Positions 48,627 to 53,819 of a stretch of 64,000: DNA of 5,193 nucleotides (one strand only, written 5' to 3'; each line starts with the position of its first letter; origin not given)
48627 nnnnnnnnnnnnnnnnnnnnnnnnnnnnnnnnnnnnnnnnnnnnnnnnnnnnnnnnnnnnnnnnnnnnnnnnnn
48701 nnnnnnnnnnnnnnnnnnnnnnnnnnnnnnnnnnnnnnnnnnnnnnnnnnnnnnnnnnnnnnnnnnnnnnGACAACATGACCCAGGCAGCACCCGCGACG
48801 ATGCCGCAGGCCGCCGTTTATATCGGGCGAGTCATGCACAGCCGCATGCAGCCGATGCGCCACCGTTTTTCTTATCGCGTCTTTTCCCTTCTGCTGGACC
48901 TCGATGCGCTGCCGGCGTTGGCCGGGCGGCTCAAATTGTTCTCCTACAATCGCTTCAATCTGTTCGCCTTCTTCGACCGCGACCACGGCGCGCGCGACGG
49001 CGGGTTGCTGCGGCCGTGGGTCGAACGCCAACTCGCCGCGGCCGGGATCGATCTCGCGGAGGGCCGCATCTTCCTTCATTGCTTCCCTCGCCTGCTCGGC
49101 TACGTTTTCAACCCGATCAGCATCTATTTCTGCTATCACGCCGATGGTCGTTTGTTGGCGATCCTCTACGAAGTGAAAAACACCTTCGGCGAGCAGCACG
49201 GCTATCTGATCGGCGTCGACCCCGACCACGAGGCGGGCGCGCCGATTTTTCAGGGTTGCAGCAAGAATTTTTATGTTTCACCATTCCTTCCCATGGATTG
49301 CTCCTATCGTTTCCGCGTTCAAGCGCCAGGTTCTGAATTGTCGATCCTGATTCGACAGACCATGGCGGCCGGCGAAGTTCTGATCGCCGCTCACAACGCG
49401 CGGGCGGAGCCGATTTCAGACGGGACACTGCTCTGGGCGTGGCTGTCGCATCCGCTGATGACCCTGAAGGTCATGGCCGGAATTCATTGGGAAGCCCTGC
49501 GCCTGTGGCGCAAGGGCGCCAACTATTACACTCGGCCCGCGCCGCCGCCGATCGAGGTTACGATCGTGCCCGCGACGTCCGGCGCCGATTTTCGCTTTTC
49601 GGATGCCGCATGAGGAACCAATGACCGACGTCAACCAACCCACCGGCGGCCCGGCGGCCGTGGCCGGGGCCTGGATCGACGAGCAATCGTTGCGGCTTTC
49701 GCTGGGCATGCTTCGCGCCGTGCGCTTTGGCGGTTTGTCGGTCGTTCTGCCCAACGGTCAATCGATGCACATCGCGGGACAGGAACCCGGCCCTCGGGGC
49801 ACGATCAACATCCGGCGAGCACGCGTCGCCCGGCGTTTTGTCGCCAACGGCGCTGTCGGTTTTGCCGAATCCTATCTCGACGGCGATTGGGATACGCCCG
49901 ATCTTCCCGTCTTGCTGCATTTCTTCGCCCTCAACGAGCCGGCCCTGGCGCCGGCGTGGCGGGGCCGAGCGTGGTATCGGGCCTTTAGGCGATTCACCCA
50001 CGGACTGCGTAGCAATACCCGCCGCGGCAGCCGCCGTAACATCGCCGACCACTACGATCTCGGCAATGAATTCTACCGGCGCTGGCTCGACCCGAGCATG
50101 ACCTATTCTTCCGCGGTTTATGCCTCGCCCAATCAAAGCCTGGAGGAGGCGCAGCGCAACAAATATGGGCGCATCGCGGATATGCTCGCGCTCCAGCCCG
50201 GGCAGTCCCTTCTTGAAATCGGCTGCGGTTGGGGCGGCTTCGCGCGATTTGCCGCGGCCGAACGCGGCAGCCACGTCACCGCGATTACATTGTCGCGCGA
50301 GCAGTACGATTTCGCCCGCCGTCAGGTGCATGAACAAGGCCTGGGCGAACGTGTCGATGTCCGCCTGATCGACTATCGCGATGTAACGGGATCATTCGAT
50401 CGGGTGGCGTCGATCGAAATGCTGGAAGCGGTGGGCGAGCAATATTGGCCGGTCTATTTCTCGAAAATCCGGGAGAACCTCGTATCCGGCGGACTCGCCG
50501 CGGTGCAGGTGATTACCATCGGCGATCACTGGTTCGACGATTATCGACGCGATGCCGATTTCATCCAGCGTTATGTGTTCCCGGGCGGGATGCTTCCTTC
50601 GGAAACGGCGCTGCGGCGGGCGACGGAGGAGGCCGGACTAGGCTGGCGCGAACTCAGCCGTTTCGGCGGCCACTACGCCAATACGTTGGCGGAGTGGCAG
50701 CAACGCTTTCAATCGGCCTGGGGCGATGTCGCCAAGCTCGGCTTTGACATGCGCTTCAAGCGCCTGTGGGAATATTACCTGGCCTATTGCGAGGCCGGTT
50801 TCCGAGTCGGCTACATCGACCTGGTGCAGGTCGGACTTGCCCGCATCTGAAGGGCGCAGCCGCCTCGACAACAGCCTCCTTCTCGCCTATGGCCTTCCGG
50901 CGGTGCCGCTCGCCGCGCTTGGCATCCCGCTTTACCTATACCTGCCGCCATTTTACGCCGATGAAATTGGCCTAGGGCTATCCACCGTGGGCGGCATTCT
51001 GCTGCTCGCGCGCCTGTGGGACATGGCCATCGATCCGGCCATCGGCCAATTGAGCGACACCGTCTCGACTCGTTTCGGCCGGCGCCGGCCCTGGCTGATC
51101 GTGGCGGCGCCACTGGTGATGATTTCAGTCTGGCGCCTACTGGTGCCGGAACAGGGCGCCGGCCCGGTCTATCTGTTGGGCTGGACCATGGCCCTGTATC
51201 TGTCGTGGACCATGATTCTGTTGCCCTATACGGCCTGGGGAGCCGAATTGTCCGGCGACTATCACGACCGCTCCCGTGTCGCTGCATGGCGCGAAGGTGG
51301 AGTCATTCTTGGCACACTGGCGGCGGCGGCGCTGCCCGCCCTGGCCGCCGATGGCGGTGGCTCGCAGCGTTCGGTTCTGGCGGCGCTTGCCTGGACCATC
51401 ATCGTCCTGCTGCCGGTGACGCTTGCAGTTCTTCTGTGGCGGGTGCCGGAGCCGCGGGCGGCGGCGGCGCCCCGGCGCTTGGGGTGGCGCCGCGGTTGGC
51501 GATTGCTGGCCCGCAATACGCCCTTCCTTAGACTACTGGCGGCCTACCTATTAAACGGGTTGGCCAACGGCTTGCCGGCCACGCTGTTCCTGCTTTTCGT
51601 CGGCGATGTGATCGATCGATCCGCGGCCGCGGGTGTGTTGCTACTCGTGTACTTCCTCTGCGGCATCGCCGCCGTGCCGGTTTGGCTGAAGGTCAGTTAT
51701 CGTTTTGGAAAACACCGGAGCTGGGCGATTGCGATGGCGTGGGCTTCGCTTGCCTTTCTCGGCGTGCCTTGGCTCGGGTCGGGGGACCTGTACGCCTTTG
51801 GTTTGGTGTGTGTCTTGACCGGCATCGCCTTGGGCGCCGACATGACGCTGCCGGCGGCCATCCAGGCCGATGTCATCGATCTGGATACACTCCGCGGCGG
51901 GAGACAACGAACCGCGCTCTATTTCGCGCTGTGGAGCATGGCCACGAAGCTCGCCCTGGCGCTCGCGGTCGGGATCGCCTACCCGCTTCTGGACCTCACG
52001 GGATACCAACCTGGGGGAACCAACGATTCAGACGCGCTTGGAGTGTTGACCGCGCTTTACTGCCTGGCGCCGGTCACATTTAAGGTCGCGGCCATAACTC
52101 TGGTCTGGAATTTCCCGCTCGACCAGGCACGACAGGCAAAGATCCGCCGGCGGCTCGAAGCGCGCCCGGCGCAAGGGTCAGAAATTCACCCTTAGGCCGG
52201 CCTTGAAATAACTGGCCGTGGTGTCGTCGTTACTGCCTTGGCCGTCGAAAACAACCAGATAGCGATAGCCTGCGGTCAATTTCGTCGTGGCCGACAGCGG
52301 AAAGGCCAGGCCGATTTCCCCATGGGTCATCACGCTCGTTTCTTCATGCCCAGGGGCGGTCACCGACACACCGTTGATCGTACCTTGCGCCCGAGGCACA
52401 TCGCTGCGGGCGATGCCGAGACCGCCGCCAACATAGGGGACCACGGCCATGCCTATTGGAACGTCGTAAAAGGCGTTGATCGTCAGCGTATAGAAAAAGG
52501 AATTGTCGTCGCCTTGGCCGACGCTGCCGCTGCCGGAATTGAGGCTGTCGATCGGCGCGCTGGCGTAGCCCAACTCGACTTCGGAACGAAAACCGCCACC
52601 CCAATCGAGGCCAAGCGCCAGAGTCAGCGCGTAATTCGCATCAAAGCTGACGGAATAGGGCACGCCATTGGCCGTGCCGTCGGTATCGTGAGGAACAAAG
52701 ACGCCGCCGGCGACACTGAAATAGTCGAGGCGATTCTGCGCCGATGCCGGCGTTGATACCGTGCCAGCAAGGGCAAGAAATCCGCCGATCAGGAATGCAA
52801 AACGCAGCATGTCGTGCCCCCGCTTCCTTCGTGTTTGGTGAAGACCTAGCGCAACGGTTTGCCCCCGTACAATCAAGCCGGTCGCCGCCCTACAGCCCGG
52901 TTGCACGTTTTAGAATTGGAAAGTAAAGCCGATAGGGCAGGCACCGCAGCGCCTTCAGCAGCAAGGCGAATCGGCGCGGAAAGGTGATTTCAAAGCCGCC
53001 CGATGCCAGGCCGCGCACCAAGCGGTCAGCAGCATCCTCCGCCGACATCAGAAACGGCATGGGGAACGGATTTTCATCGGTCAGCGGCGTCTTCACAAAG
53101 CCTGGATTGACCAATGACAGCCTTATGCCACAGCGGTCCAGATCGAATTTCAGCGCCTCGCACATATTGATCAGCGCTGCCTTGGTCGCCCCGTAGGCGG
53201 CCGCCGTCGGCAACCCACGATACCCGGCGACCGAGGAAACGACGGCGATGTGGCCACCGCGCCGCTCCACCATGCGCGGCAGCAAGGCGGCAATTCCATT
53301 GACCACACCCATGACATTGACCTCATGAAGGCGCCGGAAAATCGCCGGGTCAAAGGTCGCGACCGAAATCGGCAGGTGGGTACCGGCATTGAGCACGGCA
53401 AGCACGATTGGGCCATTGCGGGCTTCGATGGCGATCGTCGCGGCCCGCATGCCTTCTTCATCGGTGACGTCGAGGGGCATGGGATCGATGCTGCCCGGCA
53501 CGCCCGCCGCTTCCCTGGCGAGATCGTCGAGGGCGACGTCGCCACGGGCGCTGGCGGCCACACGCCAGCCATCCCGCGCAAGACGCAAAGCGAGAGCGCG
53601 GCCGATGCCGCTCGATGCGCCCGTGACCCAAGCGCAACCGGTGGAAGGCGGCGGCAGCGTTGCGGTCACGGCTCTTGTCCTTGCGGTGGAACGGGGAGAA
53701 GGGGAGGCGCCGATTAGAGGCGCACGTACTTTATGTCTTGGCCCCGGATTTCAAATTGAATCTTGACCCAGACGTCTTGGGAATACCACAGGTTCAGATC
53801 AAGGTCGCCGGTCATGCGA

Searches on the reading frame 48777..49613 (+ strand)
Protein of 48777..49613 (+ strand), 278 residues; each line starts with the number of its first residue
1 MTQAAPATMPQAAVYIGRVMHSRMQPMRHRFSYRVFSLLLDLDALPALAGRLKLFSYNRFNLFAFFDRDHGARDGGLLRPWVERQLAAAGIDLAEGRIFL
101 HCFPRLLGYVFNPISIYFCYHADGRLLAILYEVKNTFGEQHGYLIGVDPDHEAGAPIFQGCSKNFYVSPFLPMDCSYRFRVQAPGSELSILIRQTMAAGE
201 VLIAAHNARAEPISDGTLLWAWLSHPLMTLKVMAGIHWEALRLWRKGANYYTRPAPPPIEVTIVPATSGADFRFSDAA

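Call 43: search_protein_families(library=pfam, proteins=[window:48777-49613:+], max_evalue=0.00001)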
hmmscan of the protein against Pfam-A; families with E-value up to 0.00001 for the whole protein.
window:48777-49613:+ (278 aa): 1 family
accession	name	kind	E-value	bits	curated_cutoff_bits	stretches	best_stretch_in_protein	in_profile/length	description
PF07103.16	DUF1365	-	9.5e-84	281.1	25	1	14-256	1-235/235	Protein of unknown function (DUF1365)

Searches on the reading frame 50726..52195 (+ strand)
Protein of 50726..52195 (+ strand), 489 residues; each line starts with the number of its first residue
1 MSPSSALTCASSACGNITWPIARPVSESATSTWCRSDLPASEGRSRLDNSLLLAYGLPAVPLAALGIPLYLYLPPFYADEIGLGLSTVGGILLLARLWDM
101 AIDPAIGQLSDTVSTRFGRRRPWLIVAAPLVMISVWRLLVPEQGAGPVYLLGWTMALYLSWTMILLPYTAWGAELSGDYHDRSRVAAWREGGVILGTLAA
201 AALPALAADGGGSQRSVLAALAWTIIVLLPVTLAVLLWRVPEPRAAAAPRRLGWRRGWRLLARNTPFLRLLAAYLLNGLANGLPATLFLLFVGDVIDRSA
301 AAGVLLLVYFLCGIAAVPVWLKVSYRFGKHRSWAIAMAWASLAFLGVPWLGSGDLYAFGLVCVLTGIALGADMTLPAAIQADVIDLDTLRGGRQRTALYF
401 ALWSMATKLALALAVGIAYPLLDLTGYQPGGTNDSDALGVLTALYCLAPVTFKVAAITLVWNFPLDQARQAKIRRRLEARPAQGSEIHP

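Call 43: search_protein_families(library=pfam, proteins=[window:50726-52195:+], max_evalue=0.00001)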
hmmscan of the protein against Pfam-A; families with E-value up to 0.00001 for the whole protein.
window:50726-52195:+ (489 aa): 2 families
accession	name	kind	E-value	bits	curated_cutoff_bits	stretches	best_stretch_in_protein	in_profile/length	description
PF13347.12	MFS_2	-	8.3e-87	291.9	27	1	55-466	2-426/427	MFS/sugar transport protein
PF07690.21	MFS_1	-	1.7e-13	50.7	33.4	1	72-414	18-346/347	Major Facilitator Superfamily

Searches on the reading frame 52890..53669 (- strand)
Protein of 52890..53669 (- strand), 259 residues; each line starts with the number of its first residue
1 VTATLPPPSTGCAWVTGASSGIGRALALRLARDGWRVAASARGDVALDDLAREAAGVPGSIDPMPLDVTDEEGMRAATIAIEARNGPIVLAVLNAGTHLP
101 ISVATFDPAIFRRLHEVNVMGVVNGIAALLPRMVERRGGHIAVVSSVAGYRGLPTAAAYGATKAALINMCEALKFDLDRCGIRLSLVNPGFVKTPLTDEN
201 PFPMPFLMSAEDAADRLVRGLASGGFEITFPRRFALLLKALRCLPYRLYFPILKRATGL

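Call 43: search_protein_families(library=pfam, proteins=[window:52890-53669:-], max_evalue=0.00001)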
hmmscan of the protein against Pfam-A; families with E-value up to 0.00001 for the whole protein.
window:52890-53669:- (259 aa): 3 families
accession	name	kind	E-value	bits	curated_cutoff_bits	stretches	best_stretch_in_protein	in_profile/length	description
PF00106.31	adh_short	-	7.9e-44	149.9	26.6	1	13-199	3-189/195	short chain dehydrogenase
PF13561.12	adh_short_C2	-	2.7e-32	112.7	27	1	17-201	1-185/236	Enoyl-(Acyl carrier protein) reductase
PF08659.16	KR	-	1.9e-09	38.2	22.6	1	12-171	2-161/180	KR domain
